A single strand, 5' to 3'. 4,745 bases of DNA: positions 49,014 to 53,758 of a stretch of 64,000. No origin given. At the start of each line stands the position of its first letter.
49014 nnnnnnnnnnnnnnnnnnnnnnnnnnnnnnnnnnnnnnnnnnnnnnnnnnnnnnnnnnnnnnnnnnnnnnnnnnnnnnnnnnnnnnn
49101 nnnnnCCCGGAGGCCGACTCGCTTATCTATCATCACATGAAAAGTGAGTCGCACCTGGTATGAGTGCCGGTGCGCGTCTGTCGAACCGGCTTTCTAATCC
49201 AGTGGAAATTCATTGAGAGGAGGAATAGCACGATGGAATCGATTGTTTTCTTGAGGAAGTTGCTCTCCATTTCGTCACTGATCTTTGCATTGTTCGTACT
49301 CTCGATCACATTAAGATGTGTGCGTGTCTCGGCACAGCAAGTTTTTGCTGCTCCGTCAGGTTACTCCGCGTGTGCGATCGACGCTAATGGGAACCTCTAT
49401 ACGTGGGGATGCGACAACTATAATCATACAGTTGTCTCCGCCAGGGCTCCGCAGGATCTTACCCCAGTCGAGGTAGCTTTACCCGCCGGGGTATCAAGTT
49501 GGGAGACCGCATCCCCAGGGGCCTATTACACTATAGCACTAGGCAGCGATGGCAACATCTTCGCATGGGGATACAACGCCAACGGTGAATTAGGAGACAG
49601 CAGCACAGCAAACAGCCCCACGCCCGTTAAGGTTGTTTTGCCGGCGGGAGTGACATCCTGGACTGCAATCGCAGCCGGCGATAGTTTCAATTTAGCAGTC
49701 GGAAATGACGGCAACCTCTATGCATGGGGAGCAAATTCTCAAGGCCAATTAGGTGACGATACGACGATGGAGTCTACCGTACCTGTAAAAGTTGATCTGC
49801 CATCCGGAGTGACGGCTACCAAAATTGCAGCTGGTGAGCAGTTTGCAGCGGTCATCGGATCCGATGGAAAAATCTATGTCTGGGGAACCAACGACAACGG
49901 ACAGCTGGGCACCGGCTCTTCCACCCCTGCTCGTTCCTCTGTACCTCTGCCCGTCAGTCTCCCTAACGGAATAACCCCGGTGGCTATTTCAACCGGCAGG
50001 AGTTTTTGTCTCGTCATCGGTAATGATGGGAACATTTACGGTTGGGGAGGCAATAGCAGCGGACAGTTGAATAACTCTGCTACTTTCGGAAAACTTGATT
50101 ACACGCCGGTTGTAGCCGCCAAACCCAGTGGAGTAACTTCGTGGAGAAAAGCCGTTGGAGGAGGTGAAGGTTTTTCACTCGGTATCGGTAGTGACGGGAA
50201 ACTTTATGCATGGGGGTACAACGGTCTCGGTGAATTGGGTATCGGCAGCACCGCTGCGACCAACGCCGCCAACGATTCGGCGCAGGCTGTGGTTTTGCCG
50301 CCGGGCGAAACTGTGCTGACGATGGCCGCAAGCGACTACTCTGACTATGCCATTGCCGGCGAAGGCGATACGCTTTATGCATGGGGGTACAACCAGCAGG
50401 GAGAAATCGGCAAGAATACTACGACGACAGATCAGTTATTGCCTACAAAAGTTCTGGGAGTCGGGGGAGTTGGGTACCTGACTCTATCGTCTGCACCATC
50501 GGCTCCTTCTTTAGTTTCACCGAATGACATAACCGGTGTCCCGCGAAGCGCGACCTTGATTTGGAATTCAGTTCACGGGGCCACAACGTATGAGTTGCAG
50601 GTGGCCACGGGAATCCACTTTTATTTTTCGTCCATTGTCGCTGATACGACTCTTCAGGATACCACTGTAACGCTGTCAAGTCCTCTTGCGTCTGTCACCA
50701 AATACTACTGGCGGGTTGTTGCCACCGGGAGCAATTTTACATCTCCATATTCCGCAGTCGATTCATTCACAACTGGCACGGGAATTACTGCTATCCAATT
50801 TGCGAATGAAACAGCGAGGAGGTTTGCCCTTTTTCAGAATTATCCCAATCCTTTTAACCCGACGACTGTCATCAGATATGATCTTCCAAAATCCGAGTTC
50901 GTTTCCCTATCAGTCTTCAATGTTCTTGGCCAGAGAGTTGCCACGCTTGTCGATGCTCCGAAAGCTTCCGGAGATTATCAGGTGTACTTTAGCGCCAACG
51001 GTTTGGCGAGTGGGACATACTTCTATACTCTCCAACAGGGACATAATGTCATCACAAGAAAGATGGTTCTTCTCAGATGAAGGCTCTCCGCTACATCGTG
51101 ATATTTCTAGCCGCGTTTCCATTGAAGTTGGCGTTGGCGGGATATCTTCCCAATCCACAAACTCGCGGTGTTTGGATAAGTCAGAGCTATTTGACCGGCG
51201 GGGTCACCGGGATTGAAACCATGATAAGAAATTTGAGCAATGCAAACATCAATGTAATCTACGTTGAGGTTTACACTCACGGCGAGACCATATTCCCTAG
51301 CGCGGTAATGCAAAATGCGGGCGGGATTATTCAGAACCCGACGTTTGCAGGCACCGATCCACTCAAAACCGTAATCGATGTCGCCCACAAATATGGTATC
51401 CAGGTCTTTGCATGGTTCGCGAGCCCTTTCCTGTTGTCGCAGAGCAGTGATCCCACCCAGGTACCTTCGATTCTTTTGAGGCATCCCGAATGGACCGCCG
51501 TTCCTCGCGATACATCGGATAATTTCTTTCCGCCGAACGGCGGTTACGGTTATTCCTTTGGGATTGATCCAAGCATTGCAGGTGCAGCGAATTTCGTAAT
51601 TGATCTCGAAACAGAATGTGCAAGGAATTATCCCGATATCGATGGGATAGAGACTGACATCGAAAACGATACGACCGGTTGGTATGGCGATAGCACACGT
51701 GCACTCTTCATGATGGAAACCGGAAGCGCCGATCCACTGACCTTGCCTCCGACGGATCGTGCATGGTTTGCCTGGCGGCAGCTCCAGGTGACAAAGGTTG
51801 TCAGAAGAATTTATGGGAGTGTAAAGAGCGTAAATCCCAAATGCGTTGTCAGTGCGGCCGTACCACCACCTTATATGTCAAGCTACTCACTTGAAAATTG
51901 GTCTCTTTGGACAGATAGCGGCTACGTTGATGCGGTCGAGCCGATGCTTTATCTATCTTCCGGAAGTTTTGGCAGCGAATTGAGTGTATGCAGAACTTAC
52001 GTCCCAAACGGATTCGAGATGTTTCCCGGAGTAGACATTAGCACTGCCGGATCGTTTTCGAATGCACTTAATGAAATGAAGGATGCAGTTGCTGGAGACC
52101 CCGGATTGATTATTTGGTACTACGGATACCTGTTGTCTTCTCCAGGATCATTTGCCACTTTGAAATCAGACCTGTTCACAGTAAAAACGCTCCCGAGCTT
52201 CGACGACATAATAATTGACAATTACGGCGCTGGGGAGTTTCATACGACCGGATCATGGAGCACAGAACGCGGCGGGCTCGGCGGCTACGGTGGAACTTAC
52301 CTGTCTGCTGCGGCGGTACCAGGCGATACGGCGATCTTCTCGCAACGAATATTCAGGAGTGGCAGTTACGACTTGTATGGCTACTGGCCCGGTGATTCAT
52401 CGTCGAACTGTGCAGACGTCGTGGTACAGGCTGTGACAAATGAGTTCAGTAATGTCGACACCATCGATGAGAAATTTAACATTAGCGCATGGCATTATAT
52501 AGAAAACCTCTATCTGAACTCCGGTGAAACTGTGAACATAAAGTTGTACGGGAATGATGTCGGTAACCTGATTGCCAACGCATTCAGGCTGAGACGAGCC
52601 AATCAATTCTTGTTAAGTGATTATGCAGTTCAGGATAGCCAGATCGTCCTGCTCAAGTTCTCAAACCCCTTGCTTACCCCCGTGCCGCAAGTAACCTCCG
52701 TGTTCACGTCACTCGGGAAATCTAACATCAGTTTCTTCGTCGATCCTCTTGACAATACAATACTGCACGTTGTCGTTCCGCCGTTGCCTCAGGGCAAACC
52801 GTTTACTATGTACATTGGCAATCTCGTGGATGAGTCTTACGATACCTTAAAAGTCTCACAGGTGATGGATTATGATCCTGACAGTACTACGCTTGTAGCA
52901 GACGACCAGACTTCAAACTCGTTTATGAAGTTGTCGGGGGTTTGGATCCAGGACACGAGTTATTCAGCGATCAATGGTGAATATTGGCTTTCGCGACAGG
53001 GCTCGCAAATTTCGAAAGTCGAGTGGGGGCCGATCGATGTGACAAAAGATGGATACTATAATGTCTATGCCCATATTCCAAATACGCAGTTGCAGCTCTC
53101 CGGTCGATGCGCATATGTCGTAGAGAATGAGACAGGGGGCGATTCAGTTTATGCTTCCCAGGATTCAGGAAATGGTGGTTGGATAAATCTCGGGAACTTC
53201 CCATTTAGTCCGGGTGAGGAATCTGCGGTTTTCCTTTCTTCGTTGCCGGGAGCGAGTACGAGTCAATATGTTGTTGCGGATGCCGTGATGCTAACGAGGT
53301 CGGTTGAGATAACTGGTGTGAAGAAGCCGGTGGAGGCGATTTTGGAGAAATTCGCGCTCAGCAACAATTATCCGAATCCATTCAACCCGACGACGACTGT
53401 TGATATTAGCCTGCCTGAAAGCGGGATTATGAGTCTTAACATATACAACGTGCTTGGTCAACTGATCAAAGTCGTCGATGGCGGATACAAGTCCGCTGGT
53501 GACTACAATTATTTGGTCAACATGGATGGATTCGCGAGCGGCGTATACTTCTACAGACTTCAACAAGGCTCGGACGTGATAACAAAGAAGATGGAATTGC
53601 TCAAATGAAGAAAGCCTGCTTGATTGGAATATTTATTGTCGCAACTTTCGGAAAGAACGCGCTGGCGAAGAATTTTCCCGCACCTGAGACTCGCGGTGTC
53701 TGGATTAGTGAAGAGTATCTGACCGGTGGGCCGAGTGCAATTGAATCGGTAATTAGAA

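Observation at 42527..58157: Array of three GHL10-like TIM-barrel proteins alternating with three RCC1 beta-propeller proteins, all six being T9SS cargo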

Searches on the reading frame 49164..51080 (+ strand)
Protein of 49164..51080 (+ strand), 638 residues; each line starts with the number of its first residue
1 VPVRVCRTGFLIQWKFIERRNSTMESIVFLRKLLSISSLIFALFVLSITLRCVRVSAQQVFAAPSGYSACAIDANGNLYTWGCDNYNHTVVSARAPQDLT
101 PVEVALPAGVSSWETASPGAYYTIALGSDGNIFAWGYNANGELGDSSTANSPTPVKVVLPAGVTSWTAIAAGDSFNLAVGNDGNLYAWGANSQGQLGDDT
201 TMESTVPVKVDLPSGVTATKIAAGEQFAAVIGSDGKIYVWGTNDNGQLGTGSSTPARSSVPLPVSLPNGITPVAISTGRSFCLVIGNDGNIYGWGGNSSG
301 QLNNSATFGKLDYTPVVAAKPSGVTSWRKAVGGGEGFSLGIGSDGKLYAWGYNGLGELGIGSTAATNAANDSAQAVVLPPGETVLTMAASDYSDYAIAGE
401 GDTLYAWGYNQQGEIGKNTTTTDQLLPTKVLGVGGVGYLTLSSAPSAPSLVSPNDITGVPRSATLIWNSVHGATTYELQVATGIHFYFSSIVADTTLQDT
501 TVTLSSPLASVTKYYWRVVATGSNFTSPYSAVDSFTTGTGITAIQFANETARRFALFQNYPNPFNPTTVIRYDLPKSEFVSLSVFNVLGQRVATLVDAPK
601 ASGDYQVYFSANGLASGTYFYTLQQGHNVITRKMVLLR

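Call 3: search_protein_families(library=pfam, proteins=[window:49164-51080:+], max_evalue=0.01)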
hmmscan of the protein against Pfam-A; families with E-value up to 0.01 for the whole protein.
window:49164-51080:+ (638 aa): 7 families
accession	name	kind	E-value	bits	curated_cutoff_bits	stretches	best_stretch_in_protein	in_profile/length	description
PF25390.1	WD40_RLD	-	8.3e-76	256.1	150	2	119-431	39-346/363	RCC1-like domain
PF00415.24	RCC1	-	4.8e-55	184.4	21.7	5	182-231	1-50/50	Regulator of chromosome condensation (RCC1) repeat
PF13540.12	RCC1_2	-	7.2e-40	134.3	22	6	167-195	2-30/30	Regulator of chromosome condensation (RCC1) repeat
PF20082.4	DUF6476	-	1.4e-12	47.8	24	1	203-244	40-81/91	Family of unknown function (DUF6476)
PF25384.1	Alsin_RLD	-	1.3e-11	44.9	100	1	132-204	244-317/405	Alsin RCC1-like domain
PF18962.6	Por_Secre_tail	-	1.6e-08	35.2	27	1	560-635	2-74/75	Secretion system C-terminal sorting domain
PF25788.1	Ig_Rha78A_N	-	0.001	19.7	27.4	1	474-538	36-102/105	Rha78A-like, N-terminal immunoglobulin domain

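Call 4: search_protein_families(library=ncbifam, proteins=[window:49164-51080:+], max_evalue=0.01)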
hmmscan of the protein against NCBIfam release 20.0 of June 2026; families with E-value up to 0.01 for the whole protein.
window:49164-51080:+ (638 aa): 3 families
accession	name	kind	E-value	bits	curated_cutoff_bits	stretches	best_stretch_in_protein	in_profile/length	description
TIGR04183.1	Por_Secre_tail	domain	1.2e-10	41.2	23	1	560-635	2-70/72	T9SS type A sorting domain-containing protein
NF038113.1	T9SSA_dep_M36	equivalog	2e-05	23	885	1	533-635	769-867/869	T9SS-dependent M36 family metallopeptidase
NF052323.1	T9SSA_dep_M6i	equivalog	4.5e-05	21.6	600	1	559-624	960-1025/1043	T9SS-dependent M6-like inactivated metalloprotease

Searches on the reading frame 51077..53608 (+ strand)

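Call 3: search_protein_families(library=pfam, proteins=[window:51077-53608:+], max_evalue=0.01)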
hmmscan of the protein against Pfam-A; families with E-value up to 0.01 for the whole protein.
window:51077-53608:+ (843 aa): 3 families
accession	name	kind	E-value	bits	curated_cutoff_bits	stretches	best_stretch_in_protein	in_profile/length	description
PF25275.1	Golvesin_C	-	5e-34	117.6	31.6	2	610-741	4-132/132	Golvesin C-terminal domain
PF02638.21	GHL10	-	8.8e-30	104.3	27.9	1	30-302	3-272/311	Glycosyl hydrolase-like 10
PF18962.6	Por_Secre_tail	-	1.8e-09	38.2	27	1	765-839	2-73/75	Secretion system C-terminal sorting domain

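Call 4: search_protein_families(library=ncbifam, proteins=[window:51077-53608:+], max_evalue=0.01)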
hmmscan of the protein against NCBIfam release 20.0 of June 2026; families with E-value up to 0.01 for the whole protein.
window:51077-53608:+ (843 aa): 3 families
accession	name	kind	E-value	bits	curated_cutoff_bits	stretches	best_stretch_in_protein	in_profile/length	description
TIGR04183.1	Por_Secre_tail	domain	1.5e-10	40.9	23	1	765-839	2-69/72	T9SS type A sorting domain-containing protein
NF038113.1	T9SSA_dep_M36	equivalog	0.00035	18.9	885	1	763-839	794-866/869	T9SS-dependent M36 family metallopeptidase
NF052323.1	T9SSA_dep_M6i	equivalog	0.00059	17.9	600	1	740-829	937-1025/1043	T9SS-dependent M6-like inactivated metalloprotease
